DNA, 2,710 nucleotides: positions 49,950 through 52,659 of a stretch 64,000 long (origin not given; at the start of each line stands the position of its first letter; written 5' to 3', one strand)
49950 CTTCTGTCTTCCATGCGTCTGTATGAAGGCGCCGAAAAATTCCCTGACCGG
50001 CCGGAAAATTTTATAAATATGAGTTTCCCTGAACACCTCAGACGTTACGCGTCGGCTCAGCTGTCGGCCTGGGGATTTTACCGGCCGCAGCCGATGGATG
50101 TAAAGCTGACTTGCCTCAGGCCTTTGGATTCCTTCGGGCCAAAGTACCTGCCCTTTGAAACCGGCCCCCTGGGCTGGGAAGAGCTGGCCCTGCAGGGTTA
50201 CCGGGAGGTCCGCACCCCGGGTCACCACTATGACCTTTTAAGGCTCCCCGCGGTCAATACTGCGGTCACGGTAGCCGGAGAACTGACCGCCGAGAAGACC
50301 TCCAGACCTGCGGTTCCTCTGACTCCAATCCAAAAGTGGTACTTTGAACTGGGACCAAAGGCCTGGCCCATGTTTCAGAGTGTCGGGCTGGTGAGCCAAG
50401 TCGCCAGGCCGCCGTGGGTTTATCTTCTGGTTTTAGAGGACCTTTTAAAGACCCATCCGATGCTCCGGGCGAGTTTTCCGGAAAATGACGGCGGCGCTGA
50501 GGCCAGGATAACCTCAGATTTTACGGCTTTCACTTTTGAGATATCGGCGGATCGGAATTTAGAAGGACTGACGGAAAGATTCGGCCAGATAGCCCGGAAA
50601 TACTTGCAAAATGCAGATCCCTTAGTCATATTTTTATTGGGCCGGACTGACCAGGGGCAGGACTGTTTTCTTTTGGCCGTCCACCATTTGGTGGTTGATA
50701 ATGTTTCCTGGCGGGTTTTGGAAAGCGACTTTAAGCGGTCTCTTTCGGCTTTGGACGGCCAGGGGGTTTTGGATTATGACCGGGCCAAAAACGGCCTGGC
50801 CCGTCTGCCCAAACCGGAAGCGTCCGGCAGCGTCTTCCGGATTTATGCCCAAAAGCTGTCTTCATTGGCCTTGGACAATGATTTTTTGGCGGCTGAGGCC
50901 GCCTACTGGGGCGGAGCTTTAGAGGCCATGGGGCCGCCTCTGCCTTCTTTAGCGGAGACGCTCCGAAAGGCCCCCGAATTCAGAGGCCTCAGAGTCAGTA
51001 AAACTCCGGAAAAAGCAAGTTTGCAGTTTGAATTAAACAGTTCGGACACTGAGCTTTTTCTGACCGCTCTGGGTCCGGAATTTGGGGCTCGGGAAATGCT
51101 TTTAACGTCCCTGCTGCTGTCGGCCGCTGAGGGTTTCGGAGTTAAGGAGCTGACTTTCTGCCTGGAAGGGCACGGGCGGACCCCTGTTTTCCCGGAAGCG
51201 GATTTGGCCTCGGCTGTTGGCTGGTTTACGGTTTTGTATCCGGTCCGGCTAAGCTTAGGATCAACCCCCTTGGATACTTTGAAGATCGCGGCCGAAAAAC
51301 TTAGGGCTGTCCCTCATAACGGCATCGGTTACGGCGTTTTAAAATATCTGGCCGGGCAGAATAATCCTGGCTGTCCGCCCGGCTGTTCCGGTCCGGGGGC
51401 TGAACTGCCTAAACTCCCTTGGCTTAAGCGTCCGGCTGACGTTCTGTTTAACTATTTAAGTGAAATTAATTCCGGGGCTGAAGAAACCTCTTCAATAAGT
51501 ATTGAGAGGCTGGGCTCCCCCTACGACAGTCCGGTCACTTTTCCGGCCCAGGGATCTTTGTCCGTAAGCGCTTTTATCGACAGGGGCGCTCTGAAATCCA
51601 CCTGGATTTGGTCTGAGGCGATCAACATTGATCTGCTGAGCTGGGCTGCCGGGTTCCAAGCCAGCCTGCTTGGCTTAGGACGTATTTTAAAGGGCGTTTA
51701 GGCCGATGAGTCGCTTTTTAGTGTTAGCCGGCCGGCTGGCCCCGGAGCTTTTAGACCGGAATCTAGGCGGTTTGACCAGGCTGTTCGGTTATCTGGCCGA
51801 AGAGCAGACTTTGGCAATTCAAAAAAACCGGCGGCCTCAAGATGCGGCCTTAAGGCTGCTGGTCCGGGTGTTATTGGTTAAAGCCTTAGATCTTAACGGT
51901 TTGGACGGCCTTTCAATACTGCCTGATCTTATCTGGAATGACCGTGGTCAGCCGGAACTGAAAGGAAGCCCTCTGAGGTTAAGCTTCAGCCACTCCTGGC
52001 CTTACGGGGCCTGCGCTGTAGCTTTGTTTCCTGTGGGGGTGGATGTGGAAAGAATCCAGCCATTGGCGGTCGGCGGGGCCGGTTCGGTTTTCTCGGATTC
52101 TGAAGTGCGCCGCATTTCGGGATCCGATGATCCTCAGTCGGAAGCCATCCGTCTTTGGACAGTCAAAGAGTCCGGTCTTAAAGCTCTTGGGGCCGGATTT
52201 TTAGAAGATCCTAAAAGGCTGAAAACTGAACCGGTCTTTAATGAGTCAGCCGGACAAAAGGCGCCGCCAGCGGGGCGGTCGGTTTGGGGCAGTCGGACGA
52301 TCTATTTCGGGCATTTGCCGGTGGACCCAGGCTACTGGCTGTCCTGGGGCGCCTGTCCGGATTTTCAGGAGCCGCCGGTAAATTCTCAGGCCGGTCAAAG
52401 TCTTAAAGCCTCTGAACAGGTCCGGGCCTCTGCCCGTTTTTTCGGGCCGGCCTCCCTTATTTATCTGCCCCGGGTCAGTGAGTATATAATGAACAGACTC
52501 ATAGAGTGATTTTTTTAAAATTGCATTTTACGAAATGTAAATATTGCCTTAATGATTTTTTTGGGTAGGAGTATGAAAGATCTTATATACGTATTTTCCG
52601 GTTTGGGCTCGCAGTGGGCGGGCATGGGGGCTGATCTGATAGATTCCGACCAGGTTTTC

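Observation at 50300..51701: Complete condensation-like domain located C-terminal to the TE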

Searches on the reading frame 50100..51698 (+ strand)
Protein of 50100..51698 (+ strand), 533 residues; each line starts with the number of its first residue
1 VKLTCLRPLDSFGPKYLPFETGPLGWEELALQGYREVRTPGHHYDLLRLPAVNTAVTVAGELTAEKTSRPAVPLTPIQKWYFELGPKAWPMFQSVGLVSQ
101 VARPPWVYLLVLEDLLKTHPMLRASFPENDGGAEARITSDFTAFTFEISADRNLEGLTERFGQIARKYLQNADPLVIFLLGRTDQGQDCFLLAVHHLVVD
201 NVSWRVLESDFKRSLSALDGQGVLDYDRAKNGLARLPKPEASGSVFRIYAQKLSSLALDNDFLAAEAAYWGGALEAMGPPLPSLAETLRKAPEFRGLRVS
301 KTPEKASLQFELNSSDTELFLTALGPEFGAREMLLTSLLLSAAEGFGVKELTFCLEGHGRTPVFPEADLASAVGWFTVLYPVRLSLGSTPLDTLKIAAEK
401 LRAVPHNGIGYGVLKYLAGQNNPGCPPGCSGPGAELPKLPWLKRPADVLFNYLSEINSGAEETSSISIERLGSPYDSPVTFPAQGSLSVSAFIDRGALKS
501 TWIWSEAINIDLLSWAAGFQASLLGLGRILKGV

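Call 6: search_protein_families(library=pfam, proteins=[window:50100-51698:+], max_evalue=1)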
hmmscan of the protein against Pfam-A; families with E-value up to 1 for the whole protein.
window:50100-51698:+ (533 aa): 1 family
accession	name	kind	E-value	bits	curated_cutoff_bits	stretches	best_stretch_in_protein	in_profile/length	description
PF00668.25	Condensation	-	1.9e-22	80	30.6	1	72-419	5-339/456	Condensation domain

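Call 8: search_solved_structures(query=window:50250-51698:+, max_evalue=0.01, show_alignments=2)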
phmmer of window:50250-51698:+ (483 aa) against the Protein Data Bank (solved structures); distinct sequences matched with E-value up to 0.01: 10.
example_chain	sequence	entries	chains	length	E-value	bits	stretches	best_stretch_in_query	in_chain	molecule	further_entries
9rde_A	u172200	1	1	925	2.2e-33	118.7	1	17-370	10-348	Bacitracin synthase 3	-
2xhg_A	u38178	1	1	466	1e-31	113.2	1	21-374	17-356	TYROCIDINE SYNTHETASE A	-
9lcp_A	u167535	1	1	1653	2.7e-31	111.8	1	23-455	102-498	PvdL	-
9lco_A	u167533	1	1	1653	2.7e-31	111.8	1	23-455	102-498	PvdL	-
9lcq_A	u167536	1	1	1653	2.8e-31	111.8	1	23-455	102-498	PvdL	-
9up2_A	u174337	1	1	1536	3.5e-31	111.5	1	24-455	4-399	PvdL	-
9bfd_A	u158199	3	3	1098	9e-31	110.1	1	21-374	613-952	Tyrocidine synthase 1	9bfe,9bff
9bfg_A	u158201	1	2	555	1.1e-30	109.8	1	21-374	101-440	Tyrocidine synthase 1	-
5isw_A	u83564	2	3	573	4e-26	94.8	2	260-370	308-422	Gramicidin S synthase 1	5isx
6ta8_A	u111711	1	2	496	7.9e-26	93.8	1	21-451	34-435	Tyrocidine synthase 2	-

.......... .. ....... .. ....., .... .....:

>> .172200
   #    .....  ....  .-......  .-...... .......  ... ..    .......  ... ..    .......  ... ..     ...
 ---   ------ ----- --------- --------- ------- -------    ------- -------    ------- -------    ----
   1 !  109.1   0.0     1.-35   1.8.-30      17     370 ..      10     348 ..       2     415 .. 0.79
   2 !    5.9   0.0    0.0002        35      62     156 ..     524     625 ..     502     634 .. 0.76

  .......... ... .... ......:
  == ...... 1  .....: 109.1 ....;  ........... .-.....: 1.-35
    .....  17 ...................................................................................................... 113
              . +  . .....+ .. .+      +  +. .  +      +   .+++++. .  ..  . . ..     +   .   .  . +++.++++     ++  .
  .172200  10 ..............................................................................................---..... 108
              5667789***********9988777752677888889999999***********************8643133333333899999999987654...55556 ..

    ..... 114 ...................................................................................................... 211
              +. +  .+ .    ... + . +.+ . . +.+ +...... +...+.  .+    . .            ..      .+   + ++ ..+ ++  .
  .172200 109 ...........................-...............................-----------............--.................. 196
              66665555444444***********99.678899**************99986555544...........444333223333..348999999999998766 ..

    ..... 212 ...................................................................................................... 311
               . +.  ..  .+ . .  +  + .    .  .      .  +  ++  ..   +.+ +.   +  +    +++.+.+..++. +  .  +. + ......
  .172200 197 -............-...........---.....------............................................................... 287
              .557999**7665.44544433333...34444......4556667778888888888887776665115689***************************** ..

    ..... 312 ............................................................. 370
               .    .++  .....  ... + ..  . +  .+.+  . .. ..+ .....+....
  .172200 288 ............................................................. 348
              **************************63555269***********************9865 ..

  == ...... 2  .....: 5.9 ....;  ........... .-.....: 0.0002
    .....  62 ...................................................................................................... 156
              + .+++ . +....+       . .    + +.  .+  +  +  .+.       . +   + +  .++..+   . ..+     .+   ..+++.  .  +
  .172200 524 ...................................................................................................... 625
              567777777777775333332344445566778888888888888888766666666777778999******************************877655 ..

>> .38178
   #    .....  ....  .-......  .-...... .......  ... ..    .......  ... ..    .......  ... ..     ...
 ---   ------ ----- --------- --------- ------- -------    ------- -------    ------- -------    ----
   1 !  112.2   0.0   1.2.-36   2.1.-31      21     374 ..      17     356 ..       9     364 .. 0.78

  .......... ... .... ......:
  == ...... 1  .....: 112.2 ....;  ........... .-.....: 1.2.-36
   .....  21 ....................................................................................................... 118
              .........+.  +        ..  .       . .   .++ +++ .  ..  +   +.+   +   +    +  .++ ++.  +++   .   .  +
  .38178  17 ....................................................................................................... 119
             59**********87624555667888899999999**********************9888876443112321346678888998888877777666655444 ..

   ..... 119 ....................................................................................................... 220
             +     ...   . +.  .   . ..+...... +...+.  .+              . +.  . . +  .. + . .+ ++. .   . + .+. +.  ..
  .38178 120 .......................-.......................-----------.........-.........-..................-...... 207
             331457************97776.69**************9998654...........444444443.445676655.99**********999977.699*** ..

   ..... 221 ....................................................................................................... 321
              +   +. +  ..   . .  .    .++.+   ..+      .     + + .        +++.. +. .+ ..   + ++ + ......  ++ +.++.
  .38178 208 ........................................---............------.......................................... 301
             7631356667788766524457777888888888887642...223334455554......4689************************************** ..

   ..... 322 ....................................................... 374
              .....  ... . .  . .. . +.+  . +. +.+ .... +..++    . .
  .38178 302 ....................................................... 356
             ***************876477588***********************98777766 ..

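Call 13: search_protein_families(library=ncbifam, proteins=[window:50250-51698:+], max_evalue=0.01)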
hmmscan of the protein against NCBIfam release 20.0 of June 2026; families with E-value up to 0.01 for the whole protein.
window:50250-51698:+ (483 aa): 2 families
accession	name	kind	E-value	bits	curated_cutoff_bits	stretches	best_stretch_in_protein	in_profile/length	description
NF004282.0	PRK05691.1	subfamily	1.4e-38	130.8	4090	1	19-456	2789-3195/4334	non-ribosomal peptide synthase/polyketide synthase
TIGR01720.1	NRPS-para261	subfamily_domain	1.7e-12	47.5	74.2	1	343-457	5-104/155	non-ribosomal peptide synthase domain TIGR01720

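Call 61: predict_structure(alignment_id=A2)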
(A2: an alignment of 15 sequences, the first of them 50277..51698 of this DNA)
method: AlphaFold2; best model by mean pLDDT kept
length: 474 residues; sequences in the alignment: 15
mean_pLDDT: 79.6   pTM: 0.80
mean pLDDT of the five models: 79.6, 77.6, 77.2, 74.9, 73.8
residues with pLDDT >= 90: 126; 70-90: 247; 50-70: 57; < 50: 44
segments of 3 or more residues with pLDDT < 50: 1-9, 232-244, 362-375, 399-404
pLDDT, mean of each block of 10 residues (from residue 1): 40 84 83 91 91 90 87 82 85 92 90 86 93 93 86 90 82 82 69 87 90 79 57 40 54 87 87 94 87 83 69 85 93 95 90 81 41 51 78 72 66 81 72 86 68 79 92 82
secondary structure, 60 per line:
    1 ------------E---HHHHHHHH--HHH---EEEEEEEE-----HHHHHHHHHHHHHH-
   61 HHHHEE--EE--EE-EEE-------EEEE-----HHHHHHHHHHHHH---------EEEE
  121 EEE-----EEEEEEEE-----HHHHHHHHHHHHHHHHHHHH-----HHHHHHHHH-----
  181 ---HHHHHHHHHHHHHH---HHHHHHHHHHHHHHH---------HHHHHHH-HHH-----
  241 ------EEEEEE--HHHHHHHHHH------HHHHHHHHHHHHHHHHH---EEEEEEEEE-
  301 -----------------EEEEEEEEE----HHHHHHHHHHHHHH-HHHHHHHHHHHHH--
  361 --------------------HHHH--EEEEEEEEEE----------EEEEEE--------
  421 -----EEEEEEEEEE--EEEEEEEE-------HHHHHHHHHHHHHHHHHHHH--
elements in order: H17-24 E33-40 H46-59 H61-64 E76-78 E86-89 H95-107 E117-123 E129-136 H142-161 H167-175 H184-197 H201-215 H225-231 E247-252 H255-264 H271-287 E291-299 E318-326 H331-344 H346-358 H381-384 E387-396 E407-412 E426-435 E438-445 H453-472

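Call 64: fold_search(model_id=the predicted structure, library=pdb)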
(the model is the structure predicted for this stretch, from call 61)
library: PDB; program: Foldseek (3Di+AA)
matches with E <= 10: 593; with E <= 0.001: 248
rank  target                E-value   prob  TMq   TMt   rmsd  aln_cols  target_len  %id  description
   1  6ta8_B                8.9e-30  1.00  0.75  0.79   4.2       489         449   26  Crystal structure of the epimerization domain from the third module of tyrocidine synthetase B, TycB3(E) (released 2020-11-18)
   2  2xhg                  8.0e-29  1.00  0.74  0.76   4.9       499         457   25  Crystal Structure of the Epimerization Domain from the Initiation Module of Tyrocidine Biosynthesis (released 2011-07-06)
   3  9lcq_A                1.4e-28  1.00  0.76  0.29   4.4       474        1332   26  PvdL-E2-C3-A3(R3393A) in complex with MLP (NRPS cross-module) (released 2026-01-07)
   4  6ta8_A                2.1e-28  1.00  0.75  0.81   4.1       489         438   25  Crystal structure of the epimerization domain from the third module of tyrocidine synthetase B, TycB3(E) (released 2020-11-18)
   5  5isw                  3.5e-28  1.00  0.74  0.66   4.8       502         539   23  Structure of the apo PCP-E didomain of the gramicidin S synthetase A (released 2016-06-29)
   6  9bfd_A                5.6e-28  1.00  0.74  0.64   6.0       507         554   26  Tyrocidine synthetase modules 1 and 2 crosslinked in the condensation state, complex A (released 2024-10-09)
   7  9lcp_A                7.2e-28  1.00  0.75  0.28   4.3       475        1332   27  PvdL-E2-C3-A3 in complex with MLP (NRPS cross-module) (released 2026-01-07)
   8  9bfg_A                9.9e-28  1.00  0.74  0.66   5.0       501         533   23  Structure of the crosslinked PCP-E didomain of tyrocidine synthetase A (released 2024-10-09)
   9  9lco_A                1.2e-27  1.00  0.77  0.27   5.8       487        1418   26  PvdL-PCP2-E2-C3-A3 in complex with MLP (NRPS cross-module) (released 2026-01-07)
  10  9bfg_B                1.5e-27  1.00  0.75  0.68   4.9       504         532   24  Structure of the crosslinked PCP-E didomain of tyrocidine synthetase A (released 2024-10-09)
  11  5isx_A                2.0e-27  1.00  0.78  0.70   3.5       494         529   23  Structure of the holo PCP-E didomain of the gramicidin S synthetase A (released 2016-06-29)
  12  9rde                  9.4e-26  1.00  0.69  0.42   5.7       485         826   24  Crystal structure of the B. licheniformis bacitacin sythetase 3 cis-E-COM-C domains (released 2025-08-06)
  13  9up2_A                1.1e-25  1.00  0.75  0.25   4.6       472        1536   27  PvdL-E2-C3-A3-PCP3 in complex with MLP (NRPS cross-module) (released 2026-04-01)
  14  7r9x_A                2.5e-20  1.00  0.67  0.75   5.2       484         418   19  Crystal structure of a dehydrating condensation domain, AmbE-CmodAA, involved in nonribosomal peptide synthesis (released 2022-07-13)
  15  9uay_A                4.7e-20  1.00  0.64  0.70   6.6       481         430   18  Crystal structure of CmnI (released 2026-03-11)
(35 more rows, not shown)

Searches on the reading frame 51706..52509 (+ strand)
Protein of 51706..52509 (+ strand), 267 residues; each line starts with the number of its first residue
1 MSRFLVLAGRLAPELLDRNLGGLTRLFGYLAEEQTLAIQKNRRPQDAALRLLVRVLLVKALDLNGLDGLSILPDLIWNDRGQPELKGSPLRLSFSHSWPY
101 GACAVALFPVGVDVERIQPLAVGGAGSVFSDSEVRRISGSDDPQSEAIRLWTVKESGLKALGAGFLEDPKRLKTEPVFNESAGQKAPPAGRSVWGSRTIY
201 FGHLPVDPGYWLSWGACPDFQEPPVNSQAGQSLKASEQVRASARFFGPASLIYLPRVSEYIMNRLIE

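Call 6: search_protein_families(library=pfam, proteins=[window:51706-52506:+], max_evalue=1)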
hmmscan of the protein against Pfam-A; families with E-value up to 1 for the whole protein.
window:51706-52506:+ (267 aa): 1 family
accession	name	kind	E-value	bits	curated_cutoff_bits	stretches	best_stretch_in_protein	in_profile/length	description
PF01648.25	ACPS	-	4.9e-12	46.3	25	1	109-173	1-75/111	4'-phosphopantetheinyl transferase superfamily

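Call 13: search_protein_families(library=ncbifam, proteins=[window:51706-52506:+], max_evalue=0.01)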
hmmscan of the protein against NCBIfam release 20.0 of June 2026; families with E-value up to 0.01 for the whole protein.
window:51706-52506:+ (267 aa): 5 families
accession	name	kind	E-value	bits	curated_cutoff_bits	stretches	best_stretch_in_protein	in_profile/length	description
NF047349.1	4PPT_AusB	equivalog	1.3e-10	41.1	225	1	88-168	79-155/205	aureusimine biosynthesis 4'-phosphopantetheinyl transferase AusB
NF042922.1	4PPT_HetI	equivalog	7e-06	25.5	370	1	80-165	89-183/235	4'-phosphopantetheinyl transferase HetI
TIGR00556.1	pantethn_trn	domain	1.5e-05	25.1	45.35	1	109-186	4-89/128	phosphopantetheine--protein transferase domain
NF007676.0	PRK10351.1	equivalog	2.4e-05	24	174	1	68-162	44-144/195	4'-phosphopantetheinyl transferase AcpT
NF011250.0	PRK14656.1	equivalog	0.0058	16.7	175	0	16-86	20-89/126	holo-[acyl-carrier-protein] synthase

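Call 14: find_encoding_contigs(protein=window:51706-52509:+, flank=10000, max_places=6)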
Protein window:51706-52509:+ (267 aa): 1 contig read that carries it; 1 place shown.
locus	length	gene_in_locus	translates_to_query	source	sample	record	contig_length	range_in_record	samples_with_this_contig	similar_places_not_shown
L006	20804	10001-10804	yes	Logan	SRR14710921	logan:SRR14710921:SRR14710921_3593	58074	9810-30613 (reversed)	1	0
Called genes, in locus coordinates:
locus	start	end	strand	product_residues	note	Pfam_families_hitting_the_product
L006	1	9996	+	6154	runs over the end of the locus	PF00550:PP-binding, PF00202:Aminotran_3, PF00668:Condensation, PF00501:AMP-binding, PF00550:PP-binding, PF00668:Condensation, PF00501:AMP-binding, PF00550:PP-binding, +11 more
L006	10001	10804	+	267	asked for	PF01648:ACPS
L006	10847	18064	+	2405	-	PF00698:Acyl_transf_1, PF00109:ketoacyl-synt, PF02801:Ketoacyl-synt_C, PF16197:KAsynt_C_assoc, PF22621:CurL-like_PKS_C, PF00698:Acyl_transf_1, PF21089:PKS_DH_N, PF14765:PS-DH, +4 more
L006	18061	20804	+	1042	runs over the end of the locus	PF00109:ketoacyl-synt, PF02801:Ketoacyl-synt_C, PF00698:Acyl_transf_1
